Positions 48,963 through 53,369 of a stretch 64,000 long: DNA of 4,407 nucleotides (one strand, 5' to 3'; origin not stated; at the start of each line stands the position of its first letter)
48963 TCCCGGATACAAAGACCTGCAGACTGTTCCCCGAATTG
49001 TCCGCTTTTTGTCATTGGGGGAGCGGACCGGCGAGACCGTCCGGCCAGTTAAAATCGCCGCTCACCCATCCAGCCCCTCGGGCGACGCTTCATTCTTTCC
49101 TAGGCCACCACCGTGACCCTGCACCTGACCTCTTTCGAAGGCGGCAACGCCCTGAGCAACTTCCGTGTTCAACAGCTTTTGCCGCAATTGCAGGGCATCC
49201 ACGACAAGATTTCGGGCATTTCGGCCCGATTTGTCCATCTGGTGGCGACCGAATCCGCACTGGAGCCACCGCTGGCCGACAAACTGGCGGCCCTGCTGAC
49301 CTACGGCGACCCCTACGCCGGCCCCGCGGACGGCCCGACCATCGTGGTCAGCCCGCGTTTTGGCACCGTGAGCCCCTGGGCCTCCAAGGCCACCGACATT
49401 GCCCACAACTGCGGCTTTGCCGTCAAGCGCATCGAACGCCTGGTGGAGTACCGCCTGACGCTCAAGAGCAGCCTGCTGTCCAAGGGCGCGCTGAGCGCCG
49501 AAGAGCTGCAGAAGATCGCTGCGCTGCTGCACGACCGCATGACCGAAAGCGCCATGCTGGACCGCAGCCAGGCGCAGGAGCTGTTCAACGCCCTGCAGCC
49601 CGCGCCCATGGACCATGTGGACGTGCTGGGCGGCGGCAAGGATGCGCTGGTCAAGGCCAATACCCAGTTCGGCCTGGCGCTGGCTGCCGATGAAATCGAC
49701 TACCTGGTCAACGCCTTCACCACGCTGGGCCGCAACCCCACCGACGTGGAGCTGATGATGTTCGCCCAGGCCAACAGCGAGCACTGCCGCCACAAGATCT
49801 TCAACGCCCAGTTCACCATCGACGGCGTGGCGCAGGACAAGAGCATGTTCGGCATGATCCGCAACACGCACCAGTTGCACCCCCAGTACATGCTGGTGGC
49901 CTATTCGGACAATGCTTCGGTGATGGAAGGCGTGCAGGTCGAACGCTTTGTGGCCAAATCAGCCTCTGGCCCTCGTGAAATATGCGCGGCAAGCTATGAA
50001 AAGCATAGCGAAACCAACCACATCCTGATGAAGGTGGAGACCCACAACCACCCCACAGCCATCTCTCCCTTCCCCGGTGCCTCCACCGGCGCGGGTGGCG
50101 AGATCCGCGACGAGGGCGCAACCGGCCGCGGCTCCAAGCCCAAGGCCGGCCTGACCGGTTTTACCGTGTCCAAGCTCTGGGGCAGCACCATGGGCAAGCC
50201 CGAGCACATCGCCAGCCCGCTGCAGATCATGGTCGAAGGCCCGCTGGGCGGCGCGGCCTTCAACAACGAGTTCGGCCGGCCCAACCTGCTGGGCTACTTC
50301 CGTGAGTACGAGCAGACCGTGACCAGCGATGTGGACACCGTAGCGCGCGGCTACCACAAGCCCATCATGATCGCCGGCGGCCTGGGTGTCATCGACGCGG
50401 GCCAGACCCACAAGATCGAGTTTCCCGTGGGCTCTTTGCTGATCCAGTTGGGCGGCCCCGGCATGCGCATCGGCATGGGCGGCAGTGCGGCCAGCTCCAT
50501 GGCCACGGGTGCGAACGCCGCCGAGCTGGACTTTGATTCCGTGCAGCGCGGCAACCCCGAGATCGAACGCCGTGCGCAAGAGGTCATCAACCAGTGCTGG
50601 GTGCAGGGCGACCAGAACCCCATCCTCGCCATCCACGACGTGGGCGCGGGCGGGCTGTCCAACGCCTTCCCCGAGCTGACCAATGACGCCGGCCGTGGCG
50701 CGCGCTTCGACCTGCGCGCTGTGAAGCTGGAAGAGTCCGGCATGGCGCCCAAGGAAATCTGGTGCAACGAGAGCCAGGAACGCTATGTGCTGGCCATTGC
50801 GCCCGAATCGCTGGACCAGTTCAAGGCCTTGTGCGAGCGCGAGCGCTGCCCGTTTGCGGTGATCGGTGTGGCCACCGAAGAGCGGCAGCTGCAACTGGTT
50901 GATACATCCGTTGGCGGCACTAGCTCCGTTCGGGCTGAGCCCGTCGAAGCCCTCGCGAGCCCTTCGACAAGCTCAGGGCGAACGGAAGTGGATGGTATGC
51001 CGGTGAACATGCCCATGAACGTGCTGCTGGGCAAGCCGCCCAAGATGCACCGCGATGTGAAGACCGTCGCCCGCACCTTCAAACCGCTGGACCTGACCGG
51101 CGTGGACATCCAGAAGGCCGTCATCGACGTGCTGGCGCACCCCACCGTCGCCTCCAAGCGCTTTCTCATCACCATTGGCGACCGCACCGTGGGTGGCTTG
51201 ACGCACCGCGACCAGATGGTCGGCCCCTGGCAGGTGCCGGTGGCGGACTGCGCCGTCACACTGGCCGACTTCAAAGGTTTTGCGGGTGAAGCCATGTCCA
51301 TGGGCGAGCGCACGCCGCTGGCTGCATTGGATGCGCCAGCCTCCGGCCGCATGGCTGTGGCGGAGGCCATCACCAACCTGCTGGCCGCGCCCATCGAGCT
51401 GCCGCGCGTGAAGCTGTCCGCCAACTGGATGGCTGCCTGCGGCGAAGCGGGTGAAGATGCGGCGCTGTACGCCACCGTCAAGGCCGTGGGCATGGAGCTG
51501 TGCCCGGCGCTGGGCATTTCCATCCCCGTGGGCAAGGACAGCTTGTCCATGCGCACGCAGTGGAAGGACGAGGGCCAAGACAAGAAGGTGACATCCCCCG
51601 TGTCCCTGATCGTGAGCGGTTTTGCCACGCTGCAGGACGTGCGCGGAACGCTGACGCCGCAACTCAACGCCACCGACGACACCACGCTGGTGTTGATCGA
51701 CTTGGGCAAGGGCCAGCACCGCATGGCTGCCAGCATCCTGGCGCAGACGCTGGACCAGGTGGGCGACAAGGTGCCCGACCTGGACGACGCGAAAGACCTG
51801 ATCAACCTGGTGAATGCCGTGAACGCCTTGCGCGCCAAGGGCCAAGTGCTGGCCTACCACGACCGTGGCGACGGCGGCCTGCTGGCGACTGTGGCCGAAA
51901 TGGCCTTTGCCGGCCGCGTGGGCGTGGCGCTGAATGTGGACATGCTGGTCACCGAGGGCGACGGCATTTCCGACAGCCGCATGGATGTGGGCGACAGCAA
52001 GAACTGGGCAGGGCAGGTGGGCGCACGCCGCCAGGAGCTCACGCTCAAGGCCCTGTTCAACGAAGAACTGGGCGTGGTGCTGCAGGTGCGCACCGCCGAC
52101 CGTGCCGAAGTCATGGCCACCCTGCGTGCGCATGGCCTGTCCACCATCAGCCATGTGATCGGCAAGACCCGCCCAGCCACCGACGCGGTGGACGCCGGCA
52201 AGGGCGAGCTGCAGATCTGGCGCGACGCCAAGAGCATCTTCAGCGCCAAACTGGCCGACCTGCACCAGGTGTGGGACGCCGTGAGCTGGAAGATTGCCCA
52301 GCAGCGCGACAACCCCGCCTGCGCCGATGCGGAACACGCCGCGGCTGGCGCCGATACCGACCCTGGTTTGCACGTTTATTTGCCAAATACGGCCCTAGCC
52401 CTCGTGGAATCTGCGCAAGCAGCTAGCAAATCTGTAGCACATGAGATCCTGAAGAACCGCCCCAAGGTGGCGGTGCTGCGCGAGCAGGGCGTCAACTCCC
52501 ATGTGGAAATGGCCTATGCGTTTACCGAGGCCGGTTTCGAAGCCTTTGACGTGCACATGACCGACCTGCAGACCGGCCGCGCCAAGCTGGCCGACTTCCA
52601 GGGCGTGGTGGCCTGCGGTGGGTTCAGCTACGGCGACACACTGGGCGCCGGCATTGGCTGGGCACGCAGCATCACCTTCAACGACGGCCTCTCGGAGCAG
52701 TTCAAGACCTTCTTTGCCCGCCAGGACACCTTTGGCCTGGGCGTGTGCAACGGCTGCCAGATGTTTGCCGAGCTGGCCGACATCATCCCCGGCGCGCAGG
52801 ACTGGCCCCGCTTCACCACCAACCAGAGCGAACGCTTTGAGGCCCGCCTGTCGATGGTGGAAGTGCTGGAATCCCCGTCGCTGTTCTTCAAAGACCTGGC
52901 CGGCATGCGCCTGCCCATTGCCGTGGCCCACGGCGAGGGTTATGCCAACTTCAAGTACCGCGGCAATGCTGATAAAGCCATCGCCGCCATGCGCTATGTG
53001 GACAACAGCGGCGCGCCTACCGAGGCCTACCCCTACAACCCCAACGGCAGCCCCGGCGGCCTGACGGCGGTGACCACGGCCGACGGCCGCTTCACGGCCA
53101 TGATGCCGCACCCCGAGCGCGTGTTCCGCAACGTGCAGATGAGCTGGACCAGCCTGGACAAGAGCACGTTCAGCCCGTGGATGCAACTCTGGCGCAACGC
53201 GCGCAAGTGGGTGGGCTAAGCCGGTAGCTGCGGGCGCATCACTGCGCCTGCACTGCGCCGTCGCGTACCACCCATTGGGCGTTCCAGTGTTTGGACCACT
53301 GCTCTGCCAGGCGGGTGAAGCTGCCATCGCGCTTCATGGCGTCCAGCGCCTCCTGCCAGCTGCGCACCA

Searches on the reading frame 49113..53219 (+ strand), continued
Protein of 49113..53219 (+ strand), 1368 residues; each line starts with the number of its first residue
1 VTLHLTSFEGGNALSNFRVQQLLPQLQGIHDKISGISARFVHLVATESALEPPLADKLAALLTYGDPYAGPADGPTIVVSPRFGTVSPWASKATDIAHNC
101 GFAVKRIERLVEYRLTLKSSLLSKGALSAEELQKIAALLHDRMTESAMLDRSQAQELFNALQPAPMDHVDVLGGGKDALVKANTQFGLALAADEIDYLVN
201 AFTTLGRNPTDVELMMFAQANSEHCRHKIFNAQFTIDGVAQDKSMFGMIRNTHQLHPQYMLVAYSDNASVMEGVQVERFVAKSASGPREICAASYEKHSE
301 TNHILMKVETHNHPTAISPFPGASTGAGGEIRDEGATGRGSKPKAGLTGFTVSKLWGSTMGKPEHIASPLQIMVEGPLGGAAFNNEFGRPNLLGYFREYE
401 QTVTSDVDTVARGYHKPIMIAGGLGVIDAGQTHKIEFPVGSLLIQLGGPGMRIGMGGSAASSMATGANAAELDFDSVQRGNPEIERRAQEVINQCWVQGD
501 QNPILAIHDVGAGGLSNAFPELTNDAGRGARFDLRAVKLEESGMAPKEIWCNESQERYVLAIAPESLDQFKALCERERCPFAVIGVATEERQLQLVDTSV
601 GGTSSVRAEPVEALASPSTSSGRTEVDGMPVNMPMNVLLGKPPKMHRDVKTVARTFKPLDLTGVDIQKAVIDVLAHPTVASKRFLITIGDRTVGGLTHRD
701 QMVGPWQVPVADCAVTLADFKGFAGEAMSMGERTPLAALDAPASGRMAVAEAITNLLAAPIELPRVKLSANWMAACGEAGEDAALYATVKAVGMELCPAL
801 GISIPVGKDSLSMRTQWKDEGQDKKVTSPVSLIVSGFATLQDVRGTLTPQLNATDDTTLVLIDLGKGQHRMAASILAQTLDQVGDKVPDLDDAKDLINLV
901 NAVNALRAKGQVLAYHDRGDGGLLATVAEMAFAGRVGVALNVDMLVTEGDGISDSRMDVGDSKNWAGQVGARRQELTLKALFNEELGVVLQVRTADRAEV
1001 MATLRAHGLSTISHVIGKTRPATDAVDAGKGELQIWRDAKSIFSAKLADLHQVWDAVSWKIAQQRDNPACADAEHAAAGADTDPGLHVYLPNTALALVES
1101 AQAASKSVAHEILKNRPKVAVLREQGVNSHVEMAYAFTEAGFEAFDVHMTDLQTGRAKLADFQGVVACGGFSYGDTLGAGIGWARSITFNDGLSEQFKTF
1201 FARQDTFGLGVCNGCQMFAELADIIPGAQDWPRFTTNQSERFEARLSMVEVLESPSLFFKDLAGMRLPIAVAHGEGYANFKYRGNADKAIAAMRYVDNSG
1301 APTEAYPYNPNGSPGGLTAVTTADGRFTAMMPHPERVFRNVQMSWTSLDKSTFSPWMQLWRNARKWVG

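Call 46: find_encoding_contigs(protein=P0205, flank=10000, max_places=1)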
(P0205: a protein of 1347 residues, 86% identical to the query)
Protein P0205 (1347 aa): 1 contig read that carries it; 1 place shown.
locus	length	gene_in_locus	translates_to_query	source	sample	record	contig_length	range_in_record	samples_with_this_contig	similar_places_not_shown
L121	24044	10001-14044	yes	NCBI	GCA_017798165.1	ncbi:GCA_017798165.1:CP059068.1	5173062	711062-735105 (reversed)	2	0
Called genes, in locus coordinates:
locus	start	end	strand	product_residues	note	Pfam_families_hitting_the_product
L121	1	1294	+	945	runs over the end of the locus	PF00690:Cation_ATPase_N, PF00122:E1-E2_ATPase, PF00702:Hydrolase, PF13246:Cation_ATPase, PF12710:HAD (faint), PF08282:Hydrolase_3 (faint), PF00689:Cation_ATPase_C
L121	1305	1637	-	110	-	PF11604:CusF_Ec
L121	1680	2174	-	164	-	PF13473:Cupredoxin_1, PF00127:Copper-bind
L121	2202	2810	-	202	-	-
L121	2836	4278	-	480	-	PF07732:Cu-oxidase_3, PF07731:Cu-oxidase_2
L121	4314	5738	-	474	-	PF02321:OEP (weak)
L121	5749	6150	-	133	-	-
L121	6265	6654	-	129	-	-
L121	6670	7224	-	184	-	PF00376:MerR, PF13411:MerR_1, PF09278:MerR-DNA-bind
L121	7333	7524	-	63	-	PF00403:HMA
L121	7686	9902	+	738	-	PF00403:HMA, PF00122:E1-E2_ATPase, PF00702:Hydrolase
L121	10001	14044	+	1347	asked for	PF18076:FGAR-AT_N, PF18072:FGAR-AT_linker, PF02769:AIRS_C, PF22689:FGAR-AT_PurM_N-like, PF02769:AIRS_C, PF13507:GATase_5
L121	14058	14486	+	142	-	PF04237:YjbR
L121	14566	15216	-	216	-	PF06037:DUF922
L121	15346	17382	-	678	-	PF00128:Alpha-amylase, PF02806:Alpha-amylase_C, PF00041:fn3, PF00686:CBM_20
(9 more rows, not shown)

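Call 47: find_encoding_contigs(protein=P0208, flank=10000, max_places=1)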
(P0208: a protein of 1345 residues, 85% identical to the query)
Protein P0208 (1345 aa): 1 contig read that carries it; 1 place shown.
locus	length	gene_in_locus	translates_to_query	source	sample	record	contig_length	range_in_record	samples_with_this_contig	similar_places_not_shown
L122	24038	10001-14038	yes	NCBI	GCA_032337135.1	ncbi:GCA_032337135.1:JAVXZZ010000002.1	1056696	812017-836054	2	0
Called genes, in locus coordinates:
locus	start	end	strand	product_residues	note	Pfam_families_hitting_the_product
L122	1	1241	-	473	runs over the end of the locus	PF00696:AA_kinase, PF13840:ACT_7, PF22468:ACT_9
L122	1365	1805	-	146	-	PF04304:DUF454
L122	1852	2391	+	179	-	PF01327:Pep_deformylase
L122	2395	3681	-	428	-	PF07992:Pyr_redox_2 (faint), PF01946:Thi4 (weak), PF01266:DAO, PF01593:Amino_oxidase (faint), PF13450:NAD_binding_8 (faint), PF13738:Pyr_redox_3 (faint)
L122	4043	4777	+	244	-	PF07722:Peptidase_C26, PF00117:GATase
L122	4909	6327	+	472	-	PF19363:DUF5939, PF00211:Guanylate_cyc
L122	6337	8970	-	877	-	PF01909:NTP_transf_2 (faint), PF08335:GlnD_UR_UTase, PF27444:GlnD_3rd, PF01966:HD, PF27446:GlnD_5th, PF01842:ACT (faint)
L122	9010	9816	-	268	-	PF00557:Peptidase_M24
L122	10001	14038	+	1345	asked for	PF18076:FGAR-AT_N, PF18072:FGAR-AT_linker, PF02769:AIRS_C, PF22689:FGAR-AT_PurM_N-like, PF02769:AIRS_C, PF13507:GATase_5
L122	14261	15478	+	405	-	PF00144:Beta-lactamase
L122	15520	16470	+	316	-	PF12625:Arabinose_bd, PF12833:HTH_18 (weak)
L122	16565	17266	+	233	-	PF00440:TetR_N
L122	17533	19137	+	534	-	PF02203:TarH (weak), PF12729:4HB_MCP_1, PF00672:HAMP, PF00015:MCPsignal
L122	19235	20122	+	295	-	PF02129:Peptidase_S15 (weak), PF00561:Abhydrolase_1, PF12146:Hydrolase_4, PF12697:Abhydrolase_6 (weak)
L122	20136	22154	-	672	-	PF01136:Peptidase_U32, PF12392:DUF3656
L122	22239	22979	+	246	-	PF07786:HGSNAT_cat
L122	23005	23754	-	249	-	-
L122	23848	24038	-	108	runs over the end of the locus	-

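Call 59: find_homologous_proteins(query=L122:20136-22154:-, max_evalue=1e-100)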
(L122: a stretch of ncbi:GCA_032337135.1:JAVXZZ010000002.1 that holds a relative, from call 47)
Query L122:20136-22154:- (672 aa): 7997 proteins with E <= 1e-100 among 8000 candidates; the best 120 are listed.
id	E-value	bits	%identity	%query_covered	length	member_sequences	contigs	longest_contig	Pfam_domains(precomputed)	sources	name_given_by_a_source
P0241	0.0e+0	1488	98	100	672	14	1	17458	PF01136.26,PF12392.14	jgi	jgi:putative protease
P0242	0.0e+0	1398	92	100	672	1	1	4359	PF01136.26,PF12392.14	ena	-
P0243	0.0e+0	1328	87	100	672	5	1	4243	PF01136.26,PF12392.14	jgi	jgi:23S rRNA 5-hydroxycytidine C2501 synthase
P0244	0.0e+0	1319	86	100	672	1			PF01136.26,PF12392.14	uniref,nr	uniref:Uncharacterized protease ydcP n=1 Tax=Curvibacter symbiont subsp. Hydra magnipapillata TaxID=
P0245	0.0e+0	1319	86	100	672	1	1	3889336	PF01136.26,PF12392.14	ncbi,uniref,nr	ncbi:peptidase U32 family protein [Rhodoferax mekongensis]|uniref:U32 family peptidase n=1 Tax=Rhodo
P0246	0.0e+0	1318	87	100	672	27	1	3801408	PF01136.26,PF12392.14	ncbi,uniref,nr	ncbi:peptidase U32 family protein [Rhodoferax mekongensis]|uniref:peptidase U32 family protein n=1 T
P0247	0.0e+0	1316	87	100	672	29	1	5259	PF01136.26,PF12392.14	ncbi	-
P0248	0.0e+0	1315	86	100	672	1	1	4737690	PF01136.26,PF12392.14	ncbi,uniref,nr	ncbi:peptidase U32 family protein [Rhodoferax aquaticus]|uniref:U32 family peptidase n=1 Tax=Rhodofe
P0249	0.0e+0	1312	86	100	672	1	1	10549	PF01136.26,PF12392.14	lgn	-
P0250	0.0e+0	1311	86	100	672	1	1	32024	PF01136.26,PF12392.14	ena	-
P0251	0.0e+0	1308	86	100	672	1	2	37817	PF01136.26,PF12392.14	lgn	-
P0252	0.0e+0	1308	86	100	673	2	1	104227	PF01136.26,PF12392.14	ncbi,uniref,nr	ncbi:U32 family peptidase [Rhodoferax sp.]|uniref:peptidase U32 family protein n=1 Tax=Rhodoferax sp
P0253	0.0e+0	1307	85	100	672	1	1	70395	PF01136.26,PF12392.14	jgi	jgi:23S rRNA 5-hydroxycytidine C2501 synthase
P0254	0.0e+0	1301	85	100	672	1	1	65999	PF01136.26,PF12392.14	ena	-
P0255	0.0e+0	1299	85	100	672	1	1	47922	PF01136.26,PF12392.14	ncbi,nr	ncbi:MAG: U32 family peptidase [Rhodoferax sp.]|nr:U32 family peptidase [Rhodoferax sp.]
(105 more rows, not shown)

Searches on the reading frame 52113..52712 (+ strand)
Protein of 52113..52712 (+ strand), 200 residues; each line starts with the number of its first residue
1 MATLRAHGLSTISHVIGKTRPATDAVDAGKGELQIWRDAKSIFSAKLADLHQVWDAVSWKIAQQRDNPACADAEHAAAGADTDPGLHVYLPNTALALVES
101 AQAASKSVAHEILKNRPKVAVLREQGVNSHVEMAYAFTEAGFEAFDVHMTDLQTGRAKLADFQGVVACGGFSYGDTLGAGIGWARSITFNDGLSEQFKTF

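Call 39: search_solved_structures(query=window:52113-52712:+, show_alignments=1, max_evalue=0.00001)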
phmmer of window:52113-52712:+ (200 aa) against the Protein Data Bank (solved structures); distinct sequences matched with E-value up to 0.00001: 14.
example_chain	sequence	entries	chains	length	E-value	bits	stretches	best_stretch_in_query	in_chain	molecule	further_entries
6jta_A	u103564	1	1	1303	6.6e-45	156.5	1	35-200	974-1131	Phosphoribosylformylglycinamidine synthase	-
6jt9_A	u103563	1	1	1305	6.7e-45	156.5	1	35-200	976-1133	Phosphoribosylformylglycinamidine synthase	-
6jt8_A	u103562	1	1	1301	6.7e-45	156.5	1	35-200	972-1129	Phosphoribosylformylglycinamidine synthase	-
6lyo_A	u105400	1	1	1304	6.7e-45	156.5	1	35-200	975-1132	Phosphoribosylformylglycinamidine synthase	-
4l78_A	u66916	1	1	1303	6.7e-45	156.5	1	35-200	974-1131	Phosphoribosylformylglycinamidine synthase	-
6lyk_A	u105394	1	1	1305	6.7e-45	156.5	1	35-200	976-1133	Phosphoribosylformylglycinamidine synthase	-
6lym_A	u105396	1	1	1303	6.7e-45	156.5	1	35-200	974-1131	Phosphoribosylformylglycinamidine synthase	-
1t3t_A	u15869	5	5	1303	6.7e-45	156.5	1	35-200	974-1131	Phosphoribosylformylglycinamidine synthase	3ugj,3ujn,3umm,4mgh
6jt7_A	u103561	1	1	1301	6.7e-45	156.5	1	35-200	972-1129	Phosphoribosylformylglycinamidine synthase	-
4r7g_A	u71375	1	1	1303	6.7e-45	156.5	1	35-200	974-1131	Phosphoribosylformylglycinamidine synthase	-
4lgy_A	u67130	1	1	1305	6.7e-45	156.5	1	35-200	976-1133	Phosphoribosylformylglycinamidine synthase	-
6lyl_A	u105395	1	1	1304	2.5e-44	154.6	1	35-200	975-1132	Phosphoribosylformylglycinamidine synthase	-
7dw7_A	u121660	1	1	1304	9.4e-44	152.7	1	35-200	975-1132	Phosphoribosylformylglycinamidine synthase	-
9n9w_A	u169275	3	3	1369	1.6e-18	70.4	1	46-195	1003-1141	Phosphoribosylformylglycinamidine synthase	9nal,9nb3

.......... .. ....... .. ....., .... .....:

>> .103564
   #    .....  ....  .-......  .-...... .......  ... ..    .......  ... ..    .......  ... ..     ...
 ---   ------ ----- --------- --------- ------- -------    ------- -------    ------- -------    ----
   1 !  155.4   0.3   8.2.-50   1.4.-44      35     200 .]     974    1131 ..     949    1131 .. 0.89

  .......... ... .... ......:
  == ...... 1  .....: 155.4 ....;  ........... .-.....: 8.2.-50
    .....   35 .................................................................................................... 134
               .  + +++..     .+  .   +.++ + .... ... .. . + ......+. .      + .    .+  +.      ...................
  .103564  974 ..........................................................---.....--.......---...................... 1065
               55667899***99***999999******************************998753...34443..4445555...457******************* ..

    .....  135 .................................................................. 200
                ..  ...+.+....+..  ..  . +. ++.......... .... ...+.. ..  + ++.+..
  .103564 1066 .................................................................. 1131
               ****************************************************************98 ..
